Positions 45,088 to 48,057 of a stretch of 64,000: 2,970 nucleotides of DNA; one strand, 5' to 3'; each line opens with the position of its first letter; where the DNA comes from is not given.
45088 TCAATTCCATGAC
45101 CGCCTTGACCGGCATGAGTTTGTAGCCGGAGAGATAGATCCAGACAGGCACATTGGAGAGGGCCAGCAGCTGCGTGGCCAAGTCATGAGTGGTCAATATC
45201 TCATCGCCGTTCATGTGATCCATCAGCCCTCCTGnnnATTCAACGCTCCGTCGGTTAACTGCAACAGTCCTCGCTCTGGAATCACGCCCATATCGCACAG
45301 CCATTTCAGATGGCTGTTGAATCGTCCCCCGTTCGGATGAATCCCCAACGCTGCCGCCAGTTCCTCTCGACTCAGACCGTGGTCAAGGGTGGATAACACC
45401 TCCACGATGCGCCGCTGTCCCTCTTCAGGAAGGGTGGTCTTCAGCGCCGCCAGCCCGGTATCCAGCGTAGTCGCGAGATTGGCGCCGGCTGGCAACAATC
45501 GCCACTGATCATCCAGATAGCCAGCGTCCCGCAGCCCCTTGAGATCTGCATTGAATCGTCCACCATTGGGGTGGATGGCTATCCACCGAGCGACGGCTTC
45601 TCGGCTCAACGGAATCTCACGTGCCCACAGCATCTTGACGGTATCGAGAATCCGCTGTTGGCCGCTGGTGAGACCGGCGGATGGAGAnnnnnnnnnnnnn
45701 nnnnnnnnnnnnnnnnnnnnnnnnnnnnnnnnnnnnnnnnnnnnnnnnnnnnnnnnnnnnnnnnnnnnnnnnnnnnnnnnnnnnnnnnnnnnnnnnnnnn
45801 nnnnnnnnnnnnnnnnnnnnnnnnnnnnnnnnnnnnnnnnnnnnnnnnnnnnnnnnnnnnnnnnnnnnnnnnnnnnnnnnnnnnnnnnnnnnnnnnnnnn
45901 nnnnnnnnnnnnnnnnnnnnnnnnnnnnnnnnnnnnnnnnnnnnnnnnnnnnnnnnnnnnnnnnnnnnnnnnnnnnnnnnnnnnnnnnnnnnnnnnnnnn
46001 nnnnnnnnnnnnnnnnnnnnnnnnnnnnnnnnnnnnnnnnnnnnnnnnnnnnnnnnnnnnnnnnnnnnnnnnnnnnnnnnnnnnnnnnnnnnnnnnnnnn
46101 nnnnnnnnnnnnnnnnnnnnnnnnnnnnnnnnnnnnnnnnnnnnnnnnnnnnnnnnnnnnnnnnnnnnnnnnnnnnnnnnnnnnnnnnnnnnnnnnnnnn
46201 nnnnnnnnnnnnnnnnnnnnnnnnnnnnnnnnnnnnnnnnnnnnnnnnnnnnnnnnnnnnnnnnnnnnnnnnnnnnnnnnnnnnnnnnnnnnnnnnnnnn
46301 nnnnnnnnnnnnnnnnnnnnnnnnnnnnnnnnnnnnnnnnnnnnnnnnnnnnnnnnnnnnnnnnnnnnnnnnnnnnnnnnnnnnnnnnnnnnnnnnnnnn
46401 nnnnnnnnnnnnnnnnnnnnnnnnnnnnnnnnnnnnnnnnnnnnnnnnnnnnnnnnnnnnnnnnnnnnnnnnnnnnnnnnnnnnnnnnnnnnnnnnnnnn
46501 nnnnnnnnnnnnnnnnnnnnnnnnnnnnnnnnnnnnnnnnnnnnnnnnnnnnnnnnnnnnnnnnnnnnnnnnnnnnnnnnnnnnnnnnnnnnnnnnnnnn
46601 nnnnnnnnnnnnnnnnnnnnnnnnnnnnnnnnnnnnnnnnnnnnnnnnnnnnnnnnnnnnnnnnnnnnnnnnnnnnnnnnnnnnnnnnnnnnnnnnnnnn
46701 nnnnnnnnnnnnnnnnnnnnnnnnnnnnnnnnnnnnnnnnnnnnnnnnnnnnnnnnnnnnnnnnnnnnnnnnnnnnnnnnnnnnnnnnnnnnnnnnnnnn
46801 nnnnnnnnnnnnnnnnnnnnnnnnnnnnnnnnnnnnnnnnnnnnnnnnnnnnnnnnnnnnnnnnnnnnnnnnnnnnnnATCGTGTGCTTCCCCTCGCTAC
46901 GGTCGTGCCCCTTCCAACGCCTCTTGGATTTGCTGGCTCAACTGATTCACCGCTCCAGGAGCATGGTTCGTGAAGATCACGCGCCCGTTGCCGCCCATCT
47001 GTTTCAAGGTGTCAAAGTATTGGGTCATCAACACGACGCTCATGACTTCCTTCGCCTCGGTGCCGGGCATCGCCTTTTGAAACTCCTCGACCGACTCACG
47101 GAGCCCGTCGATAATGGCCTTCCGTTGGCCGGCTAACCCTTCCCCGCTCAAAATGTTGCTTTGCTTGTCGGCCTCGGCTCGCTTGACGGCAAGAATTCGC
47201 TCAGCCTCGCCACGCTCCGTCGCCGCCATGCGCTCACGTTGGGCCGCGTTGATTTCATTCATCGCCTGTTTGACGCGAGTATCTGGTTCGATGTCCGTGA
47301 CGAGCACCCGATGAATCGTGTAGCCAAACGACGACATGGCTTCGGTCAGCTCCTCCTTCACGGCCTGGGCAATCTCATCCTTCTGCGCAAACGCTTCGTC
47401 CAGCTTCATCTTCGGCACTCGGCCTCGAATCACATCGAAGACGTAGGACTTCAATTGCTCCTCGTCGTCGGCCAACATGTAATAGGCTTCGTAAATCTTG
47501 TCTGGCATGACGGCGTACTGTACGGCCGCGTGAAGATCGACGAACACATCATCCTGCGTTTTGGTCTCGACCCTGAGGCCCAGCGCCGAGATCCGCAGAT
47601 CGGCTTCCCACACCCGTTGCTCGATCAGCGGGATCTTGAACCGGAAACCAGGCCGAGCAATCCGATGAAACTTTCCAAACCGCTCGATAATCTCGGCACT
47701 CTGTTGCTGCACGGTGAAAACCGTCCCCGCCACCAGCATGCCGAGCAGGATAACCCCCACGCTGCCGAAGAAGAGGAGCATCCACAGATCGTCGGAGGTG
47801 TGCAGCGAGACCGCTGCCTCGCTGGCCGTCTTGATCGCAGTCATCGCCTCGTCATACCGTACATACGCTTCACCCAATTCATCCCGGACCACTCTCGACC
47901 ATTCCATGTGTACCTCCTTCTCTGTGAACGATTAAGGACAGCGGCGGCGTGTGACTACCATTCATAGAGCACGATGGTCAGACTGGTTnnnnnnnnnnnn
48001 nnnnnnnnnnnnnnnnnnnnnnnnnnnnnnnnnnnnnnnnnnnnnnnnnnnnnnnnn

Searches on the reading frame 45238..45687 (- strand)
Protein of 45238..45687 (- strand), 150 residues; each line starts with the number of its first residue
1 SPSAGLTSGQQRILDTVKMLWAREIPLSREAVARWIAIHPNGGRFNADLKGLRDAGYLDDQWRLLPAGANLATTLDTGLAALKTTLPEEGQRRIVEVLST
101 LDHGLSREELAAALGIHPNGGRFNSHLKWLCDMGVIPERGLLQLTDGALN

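Call 82: search_solved_structures(query=A6, max_evalue=10, show_alignments=0)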
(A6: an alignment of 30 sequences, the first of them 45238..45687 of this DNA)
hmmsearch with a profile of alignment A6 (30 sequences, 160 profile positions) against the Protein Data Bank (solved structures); distinct sequences matched with E-value up to 10: 51.
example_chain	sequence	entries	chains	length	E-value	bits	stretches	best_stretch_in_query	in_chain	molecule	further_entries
6j05_A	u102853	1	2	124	0.00053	23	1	81-153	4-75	Transcriptional regulator ArsR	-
2isy_A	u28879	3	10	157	0.00072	22.5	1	13-77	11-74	Iron-dependent repressor ideR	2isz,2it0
1b1b_A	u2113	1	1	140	0.00096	22.1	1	13-76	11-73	PROTEIN (IRON DEPENDENT REGULATOR)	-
7b24_A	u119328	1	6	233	0.0014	21.6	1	14-76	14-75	DtxR family iron (Metal) dependent repressor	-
1fx7_A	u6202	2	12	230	0.0015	21.5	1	13-76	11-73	IRON-DEPENDENT REPRESSOR IDER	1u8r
8ylf_A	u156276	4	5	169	0.0029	20.6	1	15-109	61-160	MarR family transcriptional regulator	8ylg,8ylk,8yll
4fx0_A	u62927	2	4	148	0.0062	19.5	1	4-86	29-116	PROBABLE TRANSCRIPTIONAL REPRESSOR PROTEIN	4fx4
1xcv_A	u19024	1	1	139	0.015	18.2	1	13-92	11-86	Diphtheria toxin repressor mutant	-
8aga_A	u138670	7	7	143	0.016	18.2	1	6-115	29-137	Transcriptional regulator HosA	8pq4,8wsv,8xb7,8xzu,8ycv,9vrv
1f5t_A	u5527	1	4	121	0.016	18.1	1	13-90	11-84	DIPHTHERIA TOXIN REPRESSOR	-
2dah_A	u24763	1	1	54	0.023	17.7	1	39-71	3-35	Ubiquilin-3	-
8ylh_A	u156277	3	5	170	0.024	17.6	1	15-114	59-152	Regulatory protein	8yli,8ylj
2x4h_A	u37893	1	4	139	0.037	17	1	4-76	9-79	HYPOTHETICAL PROTEIN SSO2273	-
3cuo_A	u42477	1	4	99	0.04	16.9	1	79-152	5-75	Uncharacterized HTH-type transcriptional regulator ygaV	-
1fwz_A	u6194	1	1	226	0.045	16.7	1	13-89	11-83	DIPHTHERIA TOXIN REPRESSOR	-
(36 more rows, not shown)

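Call 83: search_protein_families(library=pfam, alignment_id=A6, max_evalue=0.05)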
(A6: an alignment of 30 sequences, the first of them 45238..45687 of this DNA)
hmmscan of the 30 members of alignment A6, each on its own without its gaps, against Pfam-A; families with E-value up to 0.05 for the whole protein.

A. member 1, window:45238-45687:- (150 aa): 4 families
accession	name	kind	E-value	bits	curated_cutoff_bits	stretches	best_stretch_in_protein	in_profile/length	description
PF13556.12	HTH_30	-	0.0067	16.6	27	1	101-119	9-27/59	PucR C-terminal helix-turn-helix domain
PF13545.12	HTH_Crp_2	-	0.021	15.2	27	0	100-119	18-37/70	Crp-like helix-turn-helix domain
PF13412.12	HTH_24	-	0.025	14.6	21.9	0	92-136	6-47/48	Winged helix-turn-helix DNA-binding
PF01381.28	HTH_3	-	0.039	14.4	23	0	103-119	8-24/55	Helix-turn-helix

B. families by the number of members that match (of 30 scanned): 25 families
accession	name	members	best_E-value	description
PF13545.12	HTH_Crp_2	10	3.4e-09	Crp-like helix-turn-helix domain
PF12802.13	MarR_2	5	0.00029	MarR family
PF25213.1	HVO_A0261_N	4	0.00075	HVO_A0261 N-terminal domain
PF13412.12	HTH_24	4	0.0032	Winged helix-turn-helix DNA-binding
PF12840.13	HTH_20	4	0.0051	Helix-turn-helix domain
PF13556.12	HTH_30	4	0.0067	PucR C-terminal helix-turn-helix domain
PF01726.22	LexA_DNA_bind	3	3e-05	LexA DNA binding domain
PF13338.12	AbiEi_4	3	5.4e-05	Transcriptional regulator, AbiEi antitoxin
PF14947.12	HTH_45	3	6.3e-05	Winged helix-turn-helix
PF14338.12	Mrr_N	3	0.00043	Mrr N-terminal domain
PF04566.18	RNA_pol_Rpb2_4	2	5.5e-05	RNA polymerase Rpb2, domain 4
PF06969.22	HemN_C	2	0.00057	HemN C-terminal domain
PF03444.21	HrcA_DNA-bdg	2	0.00069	Winged helix-turn-helix transcription repressor, HrcA DNA-binding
PF09339.16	HTH_IclR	2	0.0014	IclR helix-turn-helix domain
PF04079.22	SMC_ScpB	2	0.0053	Segregation and condensation complex subunit ScpB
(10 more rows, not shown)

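Call 86: predict_structure(alignment_id=A6)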
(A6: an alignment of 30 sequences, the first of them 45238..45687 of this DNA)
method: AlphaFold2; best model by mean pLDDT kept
length: 150 residues; sequences in the alignment: 30
mean_pLDDT: 96.9   pTM: 0.89
mean pLDDT of the five models: 96.9, 96.8, 96.8, 96.1, 95.5
residues with pLDDT >= 90: 146; 70-90: 3; 50-70: 1; < 50: 0
segments of 3 or more residues with pLDDT < 50: none
pLDDT, mean of each block of 10 residues (from residue 1): 86 98 97 98 98 98 96 97 98 98 98 98 98 98 98
secondary structure, 60 per line:
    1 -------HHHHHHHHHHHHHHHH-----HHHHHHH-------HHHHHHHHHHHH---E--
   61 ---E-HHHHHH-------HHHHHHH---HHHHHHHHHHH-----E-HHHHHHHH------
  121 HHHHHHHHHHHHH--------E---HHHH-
elements in order: H8-23 H29-35 H43-54 H66-71 H79-85 H89-99 H107-114 H121-133 H146-149

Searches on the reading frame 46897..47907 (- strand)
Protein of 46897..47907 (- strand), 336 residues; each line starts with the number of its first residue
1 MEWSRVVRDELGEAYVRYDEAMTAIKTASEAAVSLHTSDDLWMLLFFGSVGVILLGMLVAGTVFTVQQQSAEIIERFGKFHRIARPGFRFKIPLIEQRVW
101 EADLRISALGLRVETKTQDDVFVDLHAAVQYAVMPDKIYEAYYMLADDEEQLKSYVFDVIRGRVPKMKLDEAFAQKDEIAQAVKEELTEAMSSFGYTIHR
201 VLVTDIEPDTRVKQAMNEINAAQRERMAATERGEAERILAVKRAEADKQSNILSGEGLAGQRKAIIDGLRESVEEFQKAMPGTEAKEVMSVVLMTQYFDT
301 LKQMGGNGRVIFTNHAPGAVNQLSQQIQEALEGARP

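Call 3: search_protein_families(library=pfam, proteins=[window:46897-47907:-], max_evalue=0.01)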
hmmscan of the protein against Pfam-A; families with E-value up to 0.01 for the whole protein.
window:46897-47907:- (336 aa): 1 family
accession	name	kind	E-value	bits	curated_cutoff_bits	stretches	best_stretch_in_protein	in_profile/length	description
PF01145.31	Band_7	-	1.2e-32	113.9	23.6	1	65-236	2-175/176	SPFH domain / Band 7 family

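Call 4: search_protein_families(library=phrogs, proteins=[window:46897-47907:-], max_evalue=0.01)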
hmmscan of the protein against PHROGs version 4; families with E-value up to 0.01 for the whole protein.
window:46897-47907:- (336 aa): 1 family
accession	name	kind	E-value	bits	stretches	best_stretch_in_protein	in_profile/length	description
phrog_200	-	other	1.9e-18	67.7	1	42-256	76-318/379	lipoprotein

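Call 5: search_protein_families(library=padloc, proteins=[window:46897-47907:-], max_evalue=0.01)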
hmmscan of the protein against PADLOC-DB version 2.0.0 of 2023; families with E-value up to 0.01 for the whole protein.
window:46897-47907:- (336 aa): 0 families

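Call 11: search_dna_similar(query=window:46897-47907:-, collection=phages, mode=protein, max_rows=40)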
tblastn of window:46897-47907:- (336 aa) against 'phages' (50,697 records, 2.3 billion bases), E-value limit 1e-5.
Records with a match: 10; places in all: 10; records where one place covers at least 80% of the query: 0.
Best place of each record, by identity: <60% 10.
By first word of the organism name: Fusobacterium 4; Acinetobacter 3; Bacteriophage 2; Salmonella 1.
By host as written in the record: - 4; Fusobacterium nucleatum 2; Fusobacterium nucleatum ATCC 10953 2; Salmonella enterica subsp. enterica serovar Kentucky 1; Acinetobacter halotolerans 1.
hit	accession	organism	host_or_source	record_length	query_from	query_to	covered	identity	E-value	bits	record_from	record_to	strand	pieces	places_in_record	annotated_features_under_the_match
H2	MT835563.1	Bacteriophage sp.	human fecal samples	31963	43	279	71%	27.2%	4e-13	76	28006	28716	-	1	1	record has no annotation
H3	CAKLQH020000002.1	Acinetobacter phage MD-2021a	not known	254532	45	257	63%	29.3%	4e-12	73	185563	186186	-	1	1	ybbK: putative protease YbbK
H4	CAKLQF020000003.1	Acinetobacter phage MD-2021a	not known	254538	45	257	63%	29.3%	4e-12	73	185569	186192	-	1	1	ybbK: putative protease YbbK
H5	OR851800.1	Salmonella phage S.Kent 1-2-1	Salmonella enterica subsp. enterica ...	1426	36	257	66%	25.3%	8e-12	71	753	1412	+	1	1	record has no annotation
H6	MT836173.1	Bacteriophage sp.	human fecal samples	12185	62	249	56%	25.9%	1e-8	62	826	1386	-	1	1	record has no annotation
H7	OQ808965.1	Fusobacterium phage vB_FnuS_FNU3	Fusobacterium nucleatum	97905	44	225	54%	23.2%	5e-6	54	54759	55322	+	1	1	putative prohibitin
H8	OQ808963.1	Fusobacterium phage vB_FnuS_FNU2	Fusobacterium nucleatum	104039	44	225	54%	23.2%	5e-6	54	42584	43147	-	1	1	putative prohibitin family protein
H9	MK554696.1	Fusobacterium phage Fnu1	Fusobacterium nucleatum ATCC 10953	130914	44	225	54%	23.2%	5e-6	54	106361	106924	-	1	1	prohibitin family protein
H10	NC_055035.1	Fusobacterium phage Fnu1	Fusobacterium nucleatum ATCC 10953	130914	44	225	54%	23.2%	5e-6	54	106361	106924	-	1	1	prohibitin family protein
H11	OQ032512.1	Acinetobacter phage nACB2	Acinetobacter halotolerans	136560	51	205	46%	25.5%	4e-6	54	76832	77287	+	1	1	protease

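Call 23: find_homologous_proteins(query=window:46897-47907:-)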
Query window:46897-47907:- (336 aa): 7955 proteins with E <= 0.001 among 8000 candidates; the best 120 are listed.
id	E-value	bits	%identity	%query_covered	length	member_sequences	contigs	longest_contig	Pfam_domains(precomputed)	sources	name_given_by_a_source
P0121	4.5e-213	724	100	100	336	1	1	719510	PF01145.32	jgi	-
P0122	1.9e-154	532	-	-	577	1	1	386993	PF01145.32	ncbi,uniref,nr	ncbi:hypothetical protein RJ640_002123 [Escallonia rubra]|uniref:Band 7 domain-containing protein n=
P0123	2.3e-147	508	-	-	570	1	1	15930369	PF01145.32,PF13421.12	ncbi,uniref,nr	ncbi:hypothetical protein SADUNF_Sadunf17G0072900 [Salix dunnii]|uniref:Band 7 domain-containing pro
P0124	2.7e-129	449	65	99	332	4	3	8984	PF01145.32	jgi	jgi:regulator of protease activity HflC (stomatin/prohibitin superfamily)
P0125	3.2e-123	429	59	99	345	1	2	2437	PF01145.32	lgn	-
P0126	2.5e-121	423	69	85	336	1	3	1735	PF01145.32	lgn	-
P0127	3.5e-120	419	60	100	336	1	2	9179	PF01145.32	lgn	-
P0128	6.9e-118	411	-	-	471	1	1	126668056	PF01145.32,PF13421.12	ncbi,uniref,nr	ncbi:Band 7 domain, Stomatin family [Heracleum sosnowskyi]|uniref:Band 7 domain, Stomatin family n=1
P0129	1.4e-101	358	57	82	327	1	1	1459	PF01145.32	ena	-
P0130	1.5e-101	358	61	85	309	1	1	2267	PF01145.32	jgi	-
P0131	2.6e-101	357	58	85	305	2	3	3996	PF01145.32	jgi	jgi:regulator of protease activity HflC (stomatin/prohibitin superfamily)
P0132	6.3e-101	356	57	88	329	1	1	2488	PF01145.32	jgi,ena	-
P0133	1.1e-100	355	59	80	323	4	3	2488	PF01145.32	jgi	jgi:regulator of protease activity HflC (stomatin/prohibitin superfamily)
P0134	1.1e-100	355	56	88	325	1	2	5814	PF01145.32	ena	-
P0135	2.1e-100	354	57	84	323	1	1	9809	PF01145.32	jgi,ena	jgi:regulator of protease activity HflC (stomatin/prohibitin superfamily)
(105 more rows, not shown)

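Call 24: find_encoding_contigs(protein=P0124, flank=8000, max_places=3)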
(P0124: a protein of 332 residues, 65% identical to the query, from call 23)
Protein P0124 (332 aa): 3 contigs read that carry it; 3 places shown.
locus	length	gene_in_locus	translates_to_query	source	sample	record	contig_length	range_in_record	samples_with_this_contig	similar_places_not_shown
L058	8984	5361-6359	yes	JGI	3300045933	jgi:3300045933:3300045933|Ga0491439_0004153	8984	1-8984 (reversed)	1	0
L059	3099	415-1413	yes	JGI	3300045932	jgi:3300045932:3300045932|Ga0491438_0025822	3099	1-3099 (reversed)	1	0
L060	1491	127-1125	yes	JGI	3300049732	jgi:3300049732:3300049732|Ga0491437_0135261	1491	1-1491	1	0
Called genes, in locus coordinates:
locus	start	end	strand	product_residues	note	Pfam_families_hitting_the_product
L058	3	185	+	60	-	?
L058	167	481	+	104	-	-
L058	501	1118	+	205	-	-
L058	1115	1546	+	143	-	-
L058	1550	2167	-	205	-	PF00589:Phage_integrase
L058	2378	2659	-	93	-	-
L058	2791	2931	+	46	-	-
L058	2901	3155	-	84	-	-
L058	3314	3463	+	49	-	-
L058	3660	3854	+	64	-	-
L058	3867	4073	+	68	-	-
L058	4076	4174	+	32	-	-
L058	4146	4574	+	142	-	-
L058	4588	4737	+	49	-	-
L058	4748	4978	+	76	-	-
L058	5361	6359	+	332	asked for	PF01145:Band_7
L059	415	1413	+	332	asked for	PF01145:Band_7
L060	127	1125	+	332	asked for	PF01145:Band_7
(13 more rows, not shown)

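Call 25: find_encoding_contigs(protein=P0127, flank=8000, max_places=3)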
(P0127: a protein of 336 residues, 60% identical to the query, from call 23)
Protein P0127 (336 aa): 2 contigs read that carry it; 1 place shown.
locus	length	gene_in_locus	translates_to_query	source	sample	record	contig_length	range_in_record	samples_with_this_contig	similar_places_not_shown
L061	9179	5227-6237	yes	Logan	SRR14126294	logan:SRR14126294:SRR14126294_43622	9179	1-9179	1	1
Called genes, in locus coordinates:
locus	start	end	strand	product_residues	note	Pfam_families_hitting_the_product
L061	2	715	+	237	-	?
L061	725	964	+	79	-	-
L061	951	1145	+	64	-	-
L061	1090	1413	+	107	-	-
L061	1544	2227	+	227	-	-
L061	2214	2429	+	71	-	-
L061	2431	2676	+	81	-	-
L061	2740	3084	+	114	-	-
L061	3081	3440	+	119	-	-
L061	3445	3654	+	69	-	PF01381:HTH_3 (weak)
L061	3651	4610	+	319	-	-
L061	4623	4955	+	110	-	-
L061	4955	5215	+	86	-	-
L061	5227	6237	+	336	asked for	PF01145:Band_7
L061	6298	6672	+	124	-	-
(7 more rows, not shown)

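Call 29: search_protein_families(library=ncbifam, proteins=[window:46897-47907:-], max_evalue=0.01)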
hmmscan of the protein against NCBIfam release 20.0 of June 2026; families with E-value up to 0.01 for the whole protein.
window:46897-47907:- (336 aa): 5 families
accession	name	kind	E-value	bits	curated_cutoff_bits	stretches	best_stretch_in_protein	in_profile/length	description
TIGR01933.1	hflK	equivalog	2.1e-21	76.5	159.4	1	63-314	1-248/261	FtsH protease activity modulator HflK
NF008181.0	PRK10930.1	equivalog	1.2e-11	44.1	660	1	57-319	91-349/419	FtsH protease activity modulator HflK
TIGR01932.1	hflC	equivalog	5.8e-06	25.4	134.4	1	52-173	9-140/318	protease modulator HflC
NF008259.0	PRK11029.1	equivalog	0.00032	19.8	427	1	53-125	10-91/334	protease modulator HflC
NF058507.1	FlotScfldFlot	equivalog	0.00073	18.7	700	1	78-251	48-228/477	flotillin lipid rafts scaffold protein FloT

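Call 63: find_related_loci(query=A3, collection=viral_contigs, flank=6000)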
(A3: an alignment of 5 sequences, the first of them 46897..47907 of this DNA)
Query A3 (336 aa) in viral_contigs; peptide patterns used: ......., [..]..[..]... (x = any residue, [..] = any of these).
171 stretches matched a pattern; 7 encode a relative of the query (tblastn E <= 1e-3); 7 distinct loci.
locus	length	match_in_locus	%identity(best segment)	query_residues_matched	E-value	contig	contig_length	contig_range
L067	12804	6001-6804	47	64-331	3e-77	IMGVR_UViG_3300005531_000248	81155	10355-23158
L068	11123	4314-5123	44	65-331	2e-66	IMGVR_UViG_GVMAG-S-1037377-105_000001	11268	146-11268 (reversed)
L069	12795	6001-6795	36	62-327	4e-47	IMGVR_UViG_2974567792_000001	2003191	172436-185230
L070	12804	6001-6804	34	59-327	4e-44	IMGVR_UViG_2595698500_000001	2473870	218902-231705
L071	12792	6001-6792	34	62-326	5e-43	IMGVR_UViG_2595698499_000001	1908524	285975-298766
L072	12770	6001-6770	39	66-326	2e-40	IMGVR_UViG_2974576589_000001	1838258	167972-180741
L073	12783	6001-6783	30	66-327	3e-26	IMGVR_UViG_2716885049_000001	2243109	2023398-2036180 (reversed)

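Call 64: find_encoding_contigs(protein=P0125, flank=3000, max_places=3)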
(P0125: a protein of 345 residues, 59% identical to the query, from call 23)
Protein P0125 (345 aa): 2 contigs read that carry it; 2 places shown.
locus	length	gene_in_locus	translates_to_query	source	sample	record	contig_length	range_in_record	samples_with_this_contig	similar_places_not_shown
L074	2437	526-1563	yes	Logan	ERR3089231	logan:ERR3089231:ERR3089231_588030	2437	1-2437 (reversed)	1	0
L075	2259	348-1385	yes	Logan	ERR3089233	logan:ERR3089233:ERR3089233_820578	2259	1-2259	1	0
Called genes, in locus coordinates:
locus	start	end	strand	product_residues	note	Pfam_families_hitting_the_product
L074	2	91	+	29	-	?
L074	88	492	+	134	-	-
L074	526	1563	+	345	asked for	PF01145:Band_7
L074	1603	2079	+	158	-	-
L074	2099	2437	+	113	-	?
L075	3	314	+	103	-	?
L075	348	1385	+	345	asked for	PF01145:Band_7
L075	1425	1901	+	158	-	-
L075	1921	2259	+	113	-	?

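Call 65: find_encoding_contigs(protein=P0126, flank=3000, max_places=3)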
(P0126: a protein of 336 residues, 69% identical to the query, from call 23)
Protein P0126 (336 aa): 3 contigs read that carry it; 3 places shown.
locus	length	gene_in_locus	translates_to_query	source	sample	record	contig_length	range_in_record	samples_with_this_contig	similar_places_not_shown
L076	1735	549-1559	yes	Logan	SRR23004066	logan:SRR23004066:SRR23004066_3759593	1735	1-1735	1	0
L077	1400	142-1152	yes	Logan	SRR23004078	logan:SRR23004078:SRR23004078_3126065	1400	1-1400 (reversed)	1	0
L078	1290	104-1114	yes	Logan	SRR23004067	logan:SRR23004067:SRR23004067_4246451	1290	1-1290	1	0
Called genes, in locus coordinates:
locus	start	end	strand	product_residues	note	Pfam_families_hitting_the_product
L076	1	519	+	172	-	?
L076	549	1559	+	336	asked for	PF01145:Band_7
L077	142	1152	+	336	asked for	PF01145:Band_7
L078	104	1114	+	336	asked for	PF01145:Band_7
